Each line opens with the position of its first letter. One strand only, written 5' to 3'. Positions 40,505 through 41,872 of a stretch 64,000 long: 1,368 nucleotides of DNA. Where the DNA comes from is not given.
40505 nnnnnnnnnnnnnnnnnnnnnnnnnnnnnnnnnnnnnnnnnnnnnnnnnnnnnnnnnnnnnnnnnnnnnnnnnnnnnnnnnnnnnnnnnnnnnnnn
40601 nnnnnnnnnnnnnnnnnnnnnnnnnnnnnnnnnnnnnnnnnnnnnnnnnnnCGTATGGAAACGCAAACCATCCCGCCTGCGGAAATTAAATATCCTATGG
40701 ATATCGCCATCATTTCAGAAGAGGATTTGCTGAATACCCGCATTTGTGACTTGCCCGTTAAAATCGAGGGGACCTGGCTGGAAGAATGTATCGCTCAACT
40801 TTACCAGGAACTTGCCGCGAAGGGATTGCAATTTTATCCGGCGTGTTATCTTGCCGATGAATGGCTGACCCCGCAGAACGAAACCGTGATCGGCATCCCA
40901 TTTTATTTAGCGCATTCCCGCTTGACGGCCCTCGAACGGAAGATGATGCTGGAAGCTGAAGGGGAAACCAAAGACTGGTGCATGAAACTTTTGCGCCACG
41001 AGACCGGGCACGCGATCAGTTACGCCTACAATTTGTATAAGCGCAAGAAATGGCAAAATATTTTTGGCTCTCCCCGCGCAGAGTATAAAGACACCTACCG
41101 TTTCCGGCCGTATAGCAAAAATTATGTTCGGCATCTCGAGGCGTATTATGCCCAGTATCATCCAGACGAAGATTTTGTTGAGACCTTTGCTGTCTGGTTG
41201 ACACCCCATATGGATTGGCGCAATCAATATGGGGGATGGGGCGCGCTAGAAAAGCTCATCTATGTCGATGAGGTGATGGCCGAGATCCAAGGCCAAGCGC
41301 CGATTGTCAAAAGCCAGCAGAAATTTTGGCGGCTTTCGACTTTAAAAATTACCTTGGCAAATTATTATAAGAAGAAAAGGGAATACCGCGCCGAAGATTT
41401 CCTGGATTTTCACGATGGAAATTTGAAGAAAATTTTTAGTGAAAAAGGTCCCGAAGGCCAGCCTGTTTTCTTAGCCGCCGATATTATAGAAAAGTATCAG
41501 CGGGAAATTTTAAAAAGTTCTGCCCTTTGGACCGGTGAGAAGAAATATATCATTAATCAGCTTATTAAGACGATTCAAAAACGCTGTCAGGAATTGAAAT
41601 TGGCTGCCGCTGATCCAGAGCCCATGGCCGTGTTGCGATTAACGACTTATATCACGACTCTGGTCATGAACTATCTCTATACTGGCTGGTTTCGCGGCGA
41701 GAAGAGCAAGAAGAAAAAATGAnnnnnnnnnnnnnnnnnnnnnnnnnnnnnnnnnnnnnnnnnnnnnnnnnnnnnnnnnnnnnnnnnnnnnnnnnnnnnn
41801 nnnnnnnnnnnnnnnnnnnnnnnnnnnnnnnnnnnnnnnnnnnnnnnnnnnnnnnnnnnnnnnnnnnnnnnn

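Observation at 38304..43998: Tightly coupled operon (hypothetical, HExxH peptidase-like, Ddl-family ATP-grasp, PD40 propeller) with a divergent transglutaminase-like gene nearby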

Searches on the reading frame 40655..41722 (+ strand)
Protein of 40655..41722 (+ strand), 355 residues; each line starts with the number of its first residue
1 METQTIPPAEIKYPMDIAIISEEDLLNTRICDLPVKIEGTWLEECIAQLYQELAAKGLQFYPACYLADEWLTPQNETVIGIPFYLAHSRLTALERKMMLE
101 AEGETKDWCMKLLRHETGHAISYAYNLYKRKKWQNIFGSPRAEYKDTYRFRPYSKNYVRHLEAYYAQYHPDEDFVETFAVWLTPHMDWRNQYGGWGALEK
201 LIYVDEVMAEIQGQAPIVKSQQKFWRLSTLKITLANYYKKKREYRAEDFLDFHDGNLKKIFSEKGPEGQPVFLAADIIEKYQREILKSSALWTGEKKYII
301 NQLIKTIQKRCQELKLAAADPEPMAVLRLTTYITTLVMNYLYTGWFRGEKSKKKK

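Call 3: search_protein_families(library=pfam, proteins=[window:40655-41722:+], max_evalue=0.01)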
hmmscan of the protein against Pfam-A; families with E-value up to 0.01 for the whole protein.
window:40655-41722:+ (355 aa): 2 families
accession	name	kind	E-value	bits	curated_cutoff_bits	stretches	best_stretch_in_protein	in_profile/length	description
PF15887.11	Peptidase_Mx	-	1.9e-07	31.2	27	1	112-182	89-164/236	Putative zinc-binding metallo-peptidase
PF15890.11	Peptidase_Mx1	-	0.0039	17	25.6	1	105-188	121-199/240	Putative zinc-binding metallo-peptidase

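Call 4: search_protein_families(library=ncbifam, proteins=[window:40655-41722:+], max_evalue=0.01)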
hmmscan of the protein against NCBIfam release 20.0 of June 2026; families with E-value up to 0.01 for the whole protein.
window:40655-41722:+ (355 aa): 1 family
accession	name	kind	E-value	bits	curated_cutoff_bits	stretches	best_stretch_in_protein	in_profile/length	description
TIGR04549.1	LP_HExxH_w_tonB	subfamily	0.00043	19.6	75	1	101-188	129-212/261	substrate import-associated zinc metallohydrolase lipoprotein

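Call 10: find_homologous_proteins(query=window:40655-41722:+)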
Query window:40655-41722:+ (355 aa): 6087 proteins with E <= 0.001 among 8000 candidates; the best 120 are listed.
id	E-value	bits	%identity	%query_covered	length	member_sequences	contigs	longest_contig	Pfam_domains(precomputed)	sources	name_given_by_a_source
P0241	5.7e-243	823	100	100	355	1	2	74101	PF15887.12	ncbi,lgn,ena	-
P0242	2.1e-177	608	73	100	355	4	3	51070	PF15887.12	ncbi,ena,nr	ncbi:MAG: hypothetical protein A2787_03305 [Omnitrophica WOR_2 bacterium RIFCSPHIGHO2_01_FULL_48_9]|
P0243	3.3e-158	544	69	97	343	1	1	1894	PF15887.12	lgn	-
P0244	3.8e-158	544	69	96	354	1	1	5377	PF15887.12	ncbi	-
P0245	1.2e-156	539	65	96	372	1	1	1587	PF15887.12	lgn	-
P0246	1.0e-155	536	66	96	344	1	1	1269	PF15887.12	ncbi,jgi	-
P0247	3.3e-155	535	62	100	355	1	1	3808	PF15887.12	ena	-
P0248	1.1e-154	533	65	99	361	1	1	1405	PF15887.12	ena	-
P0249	7.0e-154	530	64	96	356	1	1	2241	PF15887.12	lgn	-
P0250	3.0e-153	528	65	97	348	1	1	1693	-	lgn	-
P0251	1.3e-152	526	65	96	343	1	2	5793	PF15887.12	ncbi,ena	-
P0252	7.9e-152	524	64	99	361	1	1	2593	PF15887.12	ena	-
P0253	9.7e-152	523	65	100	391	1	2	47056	PF15887.12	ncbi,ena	-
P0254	2.4e-151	522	65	96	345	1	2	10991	PF15887.12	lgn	-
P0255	6.4e-151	521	65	93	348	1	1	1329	PF15887.12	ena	-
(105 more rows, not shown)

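Call 13: search_solved_structures(query=window:40655-41722:+, max_evalue=1, show_alignments=2)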
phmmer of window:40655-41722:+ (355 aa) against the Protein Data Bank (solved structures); distinct sequences matched with E-value up to 1: 0.

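Call 25: search_protein_representatives(protein=window:40655-41722:+)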
Query: 355 residues. Proteins with E-value up to 0.001 (for the whole library): 2096; up to 1e-10: 1420; up to 1e-30: 564. The best 150 are listed.
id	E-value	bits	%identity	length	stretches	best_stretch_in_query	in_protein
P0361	7.5e-114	396.9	53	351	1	17-350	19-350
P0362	4.4e-97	341.7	45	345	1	13-347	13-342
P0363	9.3e-96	337.4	50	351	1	15-347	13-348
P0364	8.8e-90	317.7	68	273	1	9-197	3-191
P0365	5.8e-88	311.7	46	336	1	17-346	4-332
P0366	7.5e-87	308.1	47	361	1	20-339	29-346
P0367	1.1e-86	307.5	55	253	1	97-347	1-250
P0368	1.3e-85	304.0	43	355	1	5-347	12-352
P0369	1.2e-84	300.9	45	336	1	19-345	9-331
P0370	7.8e-83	294.9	43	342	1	20-347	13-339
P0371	9.0e-82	291.4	44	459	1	22-347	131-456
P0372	1.7e-81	290.5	41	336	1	15-349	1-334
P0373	3.0e-79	283.1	42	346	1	15-348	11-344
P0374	2.2e-78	280.3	42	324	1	29-343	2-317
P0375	5.9e-78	278.8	40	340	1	14-348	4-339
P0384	1.6e-74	267.5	58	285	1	18-218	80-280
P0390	1.3e-69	251.3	56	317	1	15-222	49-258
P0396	2.3e-68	247.2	38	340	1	21-345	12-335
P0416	2.5e-64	234.0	47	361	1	21-243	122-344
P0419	7.3e-64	232.5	36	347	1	20-349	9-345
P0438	7.4e-61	222.6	40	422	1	22-346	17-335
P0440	2.0e-60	221.2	35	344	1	20-346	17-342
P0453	6.5e-59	216.2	35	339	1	16-347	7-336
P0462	2.0e-57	211.3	42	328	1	23-275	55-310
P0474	2.7e-56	207.6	36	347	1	13-345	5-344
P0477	8.4e-56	205.9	35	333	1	18-319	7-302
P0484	1.7e-55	205.0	38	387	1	23-348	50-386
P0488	5.4e-55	203.3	38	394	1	20-307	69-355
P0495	2.4e-54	201.1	35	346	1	20-345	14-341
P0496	3.0e-54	200.8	54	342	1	19-192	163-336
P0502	1.3e-53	198.8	34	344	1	10-347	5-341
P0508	6.8e-53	196.4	35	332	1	15-310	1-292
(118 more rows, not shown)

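Call 26: find_encoding_contigs(protein=P0502, flank=8000, max_places=2)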
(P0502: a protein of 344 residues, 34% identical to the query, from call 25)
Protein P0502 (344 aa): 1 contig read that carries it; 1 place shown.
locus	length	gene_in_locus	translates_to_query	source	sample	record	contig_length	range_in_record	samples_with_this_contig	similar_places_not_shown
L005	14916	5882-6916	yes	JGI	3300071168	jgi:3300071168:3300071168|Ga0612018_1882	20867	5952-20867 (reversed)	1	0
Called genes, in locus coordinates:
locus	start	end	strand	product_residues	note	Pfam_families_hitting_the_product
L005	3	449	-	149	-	?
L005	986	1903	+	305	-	-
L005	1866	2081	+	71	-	-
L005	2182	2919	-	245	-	PF04016:DUF364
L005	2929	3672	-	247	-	-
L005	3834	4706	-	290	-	-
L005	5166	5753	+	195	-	-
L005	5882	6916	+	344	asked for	PF15887:Peptidase_Mx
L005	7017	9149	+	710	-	-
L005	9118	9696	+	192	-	PF07027:DUF1318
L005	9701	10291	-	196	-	-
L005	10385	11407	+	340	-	PF02655:ATP-grasp_3 (weak), PF08443:RimK (faint), PF02222:ATP-grasp (faint), PF07478:Dala_Dala_lig_C, PF13535:ATP-grasp_4 (faint)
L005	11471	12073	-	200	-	-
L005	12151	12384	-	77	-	-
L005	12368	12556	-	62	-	-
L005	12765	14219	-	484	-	PF01071:GARS_A (faint), PF13535:ATP-grasp_4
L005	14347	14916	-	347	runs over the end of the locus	-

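Call 28: predict_structure(alignment_id=A2)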
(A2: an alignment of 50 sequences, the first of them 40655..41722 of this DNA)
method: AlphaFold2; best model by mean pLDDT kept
length: 355 residues; sequences in the alignment: 50
mean_pLDDT: 83.8   pTM: 0.67
mean pLDDT of the five models: 83.8, 81.6, 80.6, 79.6, 79.3
residues with pLDDT >= 90: 195; 70-90: 93; 50-70: 41; < 50: 26
segments of 3 or more residues with pLDDT < 50: 1-7, 147-151, 164-166, 345-355
pLDDT, mean of each block of 10 residues (from residue 1): 45 80 94 95 98 97 93 91 95 82 86 96 96 89 56 70 61 92 94 91 97 95 88 90 61 82 65 90 95 87 91 87 93 86 50 32
secondary structure, 60 per line:
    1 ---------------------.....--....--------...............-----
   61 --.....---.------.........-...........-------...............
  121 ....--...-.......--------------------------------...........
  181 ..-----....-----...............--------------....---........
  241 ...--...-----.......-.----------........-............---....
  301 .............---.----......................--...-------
elements in order: H22-26 H41-55 E63-67 E78-82 H83-86 H88-98 H106-124 H131-137 H170-182 H188-191 H197-211 H234-243 H254-260 H274-280 H282-293 H297-313 H322-343

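Call 30: find_encoding_contigs(protein=P0453, flank=8000, max_places=2)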
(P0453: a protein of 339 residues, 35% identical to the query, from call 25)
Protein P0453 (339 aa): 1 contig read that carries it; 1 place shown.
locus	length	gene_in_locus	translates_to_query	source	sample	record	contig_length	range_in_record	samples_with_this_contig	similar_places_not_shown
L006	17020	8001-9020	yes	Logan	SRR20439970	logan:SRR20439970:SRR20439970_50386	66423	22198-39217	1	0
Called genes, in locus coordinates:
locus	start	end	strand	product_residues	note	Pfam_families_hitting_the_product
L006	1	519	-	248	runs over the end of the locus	PF00535:Glycos_transf_2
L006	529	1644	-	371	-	PF00155:Aminotran_1_2, PF01041:DegT_DnrJ_EryC1, PF01053:Cys_Met_Meta_PP (faint), PF01212:Beta_elim_lyase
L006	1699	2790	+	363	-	PF01075:Glyco_transf_9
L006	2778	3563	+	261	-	PF02698:DUF218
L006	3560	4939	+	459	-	PF00483:NTP_transferase, PF22640:ManC_GMP_beta-helix, PF01050:MannoseP_isomer, PF05899:Cupin_3 (weak), PF07883:Cupin_2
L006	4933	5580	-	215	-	-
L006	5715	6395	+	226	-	PF01569:PAP2 (weak), PF14378:PAP2_3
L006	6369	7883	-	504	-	PF00375:SDF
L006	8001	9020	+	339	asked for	PF15887:Peptidase_Mx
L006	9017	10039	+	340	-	PF02655:ATP-grasp_3, PF07478:Dala_Dala_lig_C, PF13535:ATP-grasp_4 (faint)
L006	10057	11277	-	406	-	PF13505:OMP_b-brl, PF13568:OMP_b-brl_2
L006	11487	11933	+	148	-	PF02537:CRCB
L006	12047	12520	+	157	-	-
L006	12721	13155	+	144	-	PF02954:HTH_8, PF18024:HTH_50 (weak)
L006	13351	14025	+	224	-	-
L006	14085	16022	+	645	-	PF06271:RDD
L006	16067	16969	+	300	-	PF01694:Rhomboid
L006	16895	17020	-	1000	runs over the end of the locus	PF18083:PutA_N, PF01619:Pro_dh, PF00171:Aldedh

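Call 31: find_encoding_contigs(protein=P0440, flank=8000, max_places=2)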
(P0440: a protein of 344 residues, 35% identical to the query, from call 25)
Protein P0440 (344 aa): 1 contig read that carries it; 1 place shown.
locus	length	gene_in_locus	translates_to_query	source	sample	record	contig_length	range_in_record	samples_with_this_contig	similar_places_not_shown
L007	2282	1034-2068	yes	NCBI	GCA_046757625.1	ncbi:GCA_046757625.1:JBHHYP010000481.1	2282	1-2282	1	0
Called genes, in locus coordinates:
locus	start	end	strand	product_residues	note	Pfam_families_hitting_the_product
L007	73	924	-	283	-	PF00351:Biopterin_H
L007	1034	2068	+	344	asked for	PF15887:Peptidase_Mx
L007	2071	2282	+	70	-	?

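Call 32: list_cluster_members(proteins=[P0502, P0453, P0440, P0508, P0495, P0477, P0474, P0419, P0396, P0372])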
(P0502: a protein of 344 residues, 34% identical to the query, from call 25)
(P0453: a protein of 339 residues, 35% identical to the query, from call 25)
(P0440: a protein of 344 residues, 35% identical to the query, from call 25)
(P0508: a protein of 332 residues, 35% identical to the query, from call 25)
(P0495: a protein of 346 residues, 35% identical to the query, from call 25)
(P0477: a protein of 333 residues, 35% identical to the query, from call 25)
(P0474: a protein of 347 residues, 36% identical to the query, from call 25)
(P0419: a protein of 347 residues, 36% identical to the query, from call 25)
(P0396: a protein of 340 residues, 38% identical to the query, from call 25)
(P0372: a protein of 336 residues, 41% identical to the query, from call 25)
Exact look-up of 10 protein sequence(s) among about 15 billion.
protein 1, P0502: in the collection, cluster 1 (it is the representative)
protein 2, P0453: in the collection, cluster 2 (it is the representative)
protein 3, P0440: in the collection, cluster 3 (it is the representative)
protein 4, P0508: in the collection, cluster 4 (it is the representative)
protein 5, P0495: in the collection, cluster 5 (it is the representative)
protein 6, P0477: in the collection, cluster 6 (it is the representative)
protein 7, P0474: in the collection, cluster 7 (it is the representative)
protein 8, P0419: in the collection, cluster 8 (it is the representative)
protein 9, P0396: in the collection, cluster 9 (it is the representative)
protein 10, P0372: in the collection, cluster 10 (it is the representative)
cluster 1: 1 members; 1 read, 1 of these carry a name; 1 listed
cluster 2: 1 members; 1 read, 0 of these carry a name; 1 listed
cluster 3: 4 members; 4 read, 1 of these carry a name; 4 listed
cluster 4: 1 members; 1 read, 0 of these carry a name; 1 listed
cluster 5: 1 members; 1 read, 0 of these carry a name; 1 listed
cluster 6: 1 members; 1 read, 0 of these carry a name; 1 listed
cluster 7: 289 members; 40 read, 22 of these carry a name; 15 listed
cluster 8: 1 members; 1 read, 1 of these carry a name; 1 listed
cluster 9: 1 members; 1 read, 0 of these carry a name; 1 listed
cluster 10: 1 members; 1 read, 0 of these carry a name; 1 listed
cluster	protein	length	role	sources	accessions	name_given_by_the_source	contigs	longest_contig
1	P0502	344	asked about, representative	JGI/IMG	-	hypothetical protein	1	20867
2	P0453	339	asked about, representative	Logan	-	-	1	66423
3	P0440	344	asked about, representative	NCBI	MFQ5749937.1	MAG: putative zinc-binding metallopeptidase [Planctomycetota bacterium]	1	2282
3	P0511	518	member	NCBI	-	-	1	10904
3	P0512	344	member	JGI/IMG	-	-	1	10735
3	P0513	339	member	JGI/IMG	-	-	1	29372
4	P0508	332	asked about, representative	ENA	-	-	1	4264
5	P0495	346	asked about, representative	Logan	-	-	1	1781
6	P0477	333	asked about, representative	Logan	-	-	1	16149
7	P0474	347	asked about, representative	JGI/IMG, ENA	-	hypothetical protein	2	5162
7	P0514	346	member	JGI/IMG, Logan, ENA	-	hypothetical protein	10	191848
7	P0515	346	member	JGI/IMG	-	hypothetical protein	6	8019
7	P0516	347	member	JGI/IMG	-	hypothetical protein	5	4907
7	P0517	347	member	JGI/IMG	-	hypothetical protein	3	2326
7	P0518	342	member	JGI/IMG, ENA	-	hypothetical protein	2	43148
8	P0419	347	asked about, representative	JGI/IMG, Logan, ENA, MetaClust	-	\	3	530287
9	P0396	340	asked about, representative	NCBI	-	-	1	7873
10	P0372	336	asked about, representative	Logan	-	-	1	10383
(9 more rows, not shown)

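Call 39: find_related_loci(query=A3, collection=genome_contigs, flank=10000)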
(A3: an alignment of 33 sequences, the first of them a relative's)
Query A3 (347 aa) in genome_contigs; peptide patterns used: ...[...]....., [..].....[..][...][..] (x = any residue, [..] = any of these).
600 stretches matched a pattern (row limit reached: there are more); 590 encode a relative of the query (tblastn E <= 1e-3); the best 80 are kept; 80 distinct loci.
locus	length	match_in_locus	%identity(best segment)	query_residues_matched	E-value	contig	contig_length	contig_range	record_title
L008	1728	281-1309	80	5-347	0e+0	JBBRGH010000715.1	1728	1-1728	MAG: Gemmatimonadales bacterium isolate Co_metawrap_2612 Cmw_2612_k141_22995107_length_1728_cov_4.0000, whole genome sho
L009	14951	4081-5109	79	5-347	0e+0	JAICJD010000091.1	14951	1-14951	MAG: Gemmatimonadales bacterium isolate GZL_FP_2_bin.150 k141_249424_length_14951_cov_33.6038, whole genome shotgun sequ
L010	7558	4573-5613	78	1-347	0e+0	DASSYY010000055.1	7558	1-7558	MAG TPA_asm: Gemmatimonadales bacterium isolate SMAG_U693 k141_739414, whole genome shotgun sequence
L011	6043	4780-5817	77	2-347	0e+0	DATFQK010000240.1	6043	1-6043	MAG TPA_asm: Gemmatimonadales bacterium isolate SMAG_U9327 k141_864260, whole genome shotgun sequence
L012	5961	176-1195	68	7-347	1e-152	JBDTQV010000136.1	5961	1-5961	MAG: Gemmatimonadota bacterium isolate cluster3_bin.230 NODE_72131_length_5961_cov_9.651710, whole genome shotgun sequen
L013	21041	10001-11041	67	4-347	7e-150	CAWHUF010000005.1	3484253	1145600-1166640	MAG: uncultured Acidobacteriota bacterium isolate MFD03066.bin.1.255 genome assembly, contig: contig_19633, whole genome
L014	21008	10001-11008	65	12-347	6e-147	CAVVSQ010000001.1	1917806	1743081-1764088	MAG: uncultured Planctomycetota bacterium isolate MFD01213.bin.2.21 genome assembly, contig: contig_12804, whole genome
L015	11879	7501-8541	66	1-347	3e-146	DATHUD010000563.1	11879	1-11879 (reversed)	MAG TPA_asm: Thermoanaerobaculia bacterium isolate SMAG_U16097 k141_393769, whole genome shotgun sequence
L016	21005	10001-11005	67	12-346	6e-144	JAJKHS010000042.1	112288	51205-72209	MAG: Thermoanaerobaculum sp. isolate b48_HoplandSoilSeptJan k101_265376, whole genome shotgun sequence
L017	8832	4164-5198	63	7-347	2e-142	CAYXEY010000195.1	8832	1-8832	MAG TPA_asm: uncultured Planctomycetaceae bacterium isolate binchicken_co245_183 genome assembly, contig: NODE_9793_leng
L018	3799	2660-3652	65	16-347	4e-144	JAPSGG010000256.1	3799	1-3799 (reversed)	MAG: Chromatiales bacterium isolate BS_bin.004 NODE_14879_length_3799_cov_1.497277, whole genome shotgun sequence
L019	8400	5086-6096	63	11-347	1e-139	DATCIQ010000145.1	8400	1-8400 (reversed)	MAG TPA_asm: Gammaproteobacteria bacterium isolate SMAG_U7863 k141_624300, whole genome shotgun sequence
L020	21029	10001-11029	62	4-347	4e-137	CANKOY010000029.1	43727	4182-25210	MAG: Planctomycetota bacterium isolate TH-Jun18-114 genome assembly, contig: TH-Jun18-C1534, whole genome shotgun sequen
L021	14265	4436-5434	64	11-346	2e-133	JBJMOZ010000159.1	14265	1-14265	MAG: Gemmatimonadales bacterium isolate 12C16O_48h_50_P10_coass_bin_41 k141_3406842, whole genome shotgun sequence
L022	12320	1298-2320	62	12-347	2e-129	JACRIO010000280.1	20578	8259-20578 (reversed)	MAG: Planctomycetota bacterium isolate NC_groundwater_1805_Pr3_B-0.1um_71_11 SR-2_scaffold_141_3540467, whole genome sho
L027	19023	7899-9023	51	15-347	6e-115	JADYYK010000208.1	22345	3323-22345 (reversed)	MAG: Deltaproteobacteria bacterium isolate SJ525 c_000001025773, whole genome shotgun sequence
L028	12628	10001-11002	56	12-346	2e-122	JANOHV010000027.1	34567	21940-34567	MAG: Candidatus Rokuibacteriota bacterium isolate SOY_63_metabat_434 SOY_63_k141_5275406, whole genome shotgun sequence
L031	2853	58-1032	48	22-346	6e-96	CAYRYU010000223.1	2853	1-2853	MAG TPA_asm: uncultured bacterium isolate binchicken_co66_92 genome assembly, contig: NODE_47898_length_2853_cov_18.3445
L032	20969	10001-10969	47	22-346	9e-90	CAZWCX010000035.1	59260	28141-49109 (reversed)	MAG TPA_asm: uncultured Planctomycetia bacterium isolate SRP323723_co1_148 genome assembly, contig: NODE_436_length_5926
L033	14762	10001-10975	46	22-346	2e-86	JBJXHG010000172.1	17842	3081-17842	MAG: Planctomycetota bacterium isolate F1F2.bin.111 k127_9903069, whole genome shotgun sequence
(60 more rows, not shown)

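Call 44: search_protein_families(library=pfam, proteins=[P0371, P0511, P0438, P0416, P0496, P0488, P0484, P0462, P0390, P0384], max_evalue=0.001)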
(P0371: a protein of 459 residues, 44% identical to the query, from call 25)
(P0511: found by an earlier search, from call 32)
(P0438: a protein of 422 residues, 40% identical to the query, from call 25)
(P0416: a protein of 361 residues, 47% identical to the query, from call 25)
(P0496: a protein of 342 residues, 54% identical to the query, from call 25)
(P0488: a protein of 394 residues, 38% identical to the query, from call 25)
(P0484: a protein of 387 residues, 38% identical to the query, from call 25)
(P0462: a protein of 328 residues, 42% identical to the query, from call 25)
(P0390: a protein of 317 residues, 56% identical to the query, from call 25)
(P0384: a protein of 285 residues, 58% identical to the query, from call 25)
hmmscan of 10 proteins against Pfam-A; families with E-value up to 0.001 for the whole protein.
P0371 (459 aa): 1 family
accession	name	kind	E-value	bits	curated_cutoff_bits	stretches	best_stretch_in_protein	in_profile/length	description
PF15887.11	Peptidase_Mx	-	1.6e-07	31.5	27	1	223-291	90-163/236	Putative zinc-binding metallo-peptidase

P0511 (518 aa): 1 family
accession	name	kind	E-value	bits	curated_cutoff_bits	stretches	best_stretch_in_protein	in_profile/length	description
PF15887.11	Peptidase_Mx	-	1.8e-08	34.6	27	1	284-354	90-166/236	Putative zinc-binding metallo-peptidase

P0438 (422 aa): 1 family
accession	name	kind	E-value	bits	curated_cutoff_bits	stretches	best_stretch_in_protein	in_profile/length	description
PF15887.11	Peptidase_Mx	-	2.5e-06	27.6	27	1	104-175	88-164/236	Putative zinc-binding metallo-peptidase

P0416 (361 aa): 1 family
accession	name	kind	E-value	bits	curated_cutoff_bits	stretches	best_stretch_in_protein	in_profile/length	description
PF15887.11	Peptidase_Mx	-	2.7e-07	30.7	27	1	207-283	83-164/236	Putative zinc-binding metallo-peptidase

P0496 (342 aa): 1 family
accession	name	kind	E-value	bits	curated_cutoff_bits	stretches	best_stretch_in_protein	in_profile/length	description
PF15887.11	Peptidase_Mx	-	7.3e-07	29.3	27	1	257-327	90-165/236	Putative zinc-binding metallo-peptidase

P0488 (394 aa): 1 family
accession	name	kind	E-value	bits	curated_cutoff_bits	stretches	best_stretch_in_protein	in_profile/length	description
PF15887.11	Peptidase_Mx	-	6.6e-07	29.4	27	1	162-232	90-165/236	Putative zinc-binding metallo-peptidase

P0484 (387 aa): 1 family
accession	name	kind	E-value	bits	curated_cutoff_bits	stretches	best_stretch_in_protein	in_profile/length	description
PF15887.11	Peptidase_Mx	-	2.5e-07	30.8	27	1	137-210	86-164/236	Putative zinc-binding metallo-peptidase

P0462 (328 aa): 1 family
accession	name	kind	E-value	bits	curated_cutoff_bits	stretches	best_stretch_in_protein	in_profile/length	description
PF15887.11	Peptidase_Mx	-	3.8e-10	40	27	1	143-221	84-169/236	Putative zinc-binding metallo-peptidase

P0390 (317 aa): 1 family
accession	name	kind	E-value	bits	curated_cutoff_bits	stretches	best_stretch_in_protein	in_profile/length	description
PF15887.11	Peptidase_Mx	-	2.8e-07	30.6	27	1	147-218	90-164/236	Putative zinc-binding metallo-peptidase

P0384 (285 aa): 1 family
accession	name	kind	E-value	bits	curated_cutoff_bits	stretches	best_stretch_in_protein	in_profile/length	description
PF15887.11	Peptidase_Mx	-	0.00014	21.9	27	1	174-244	89-164/236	Putative zinc-binding metallo-peptidase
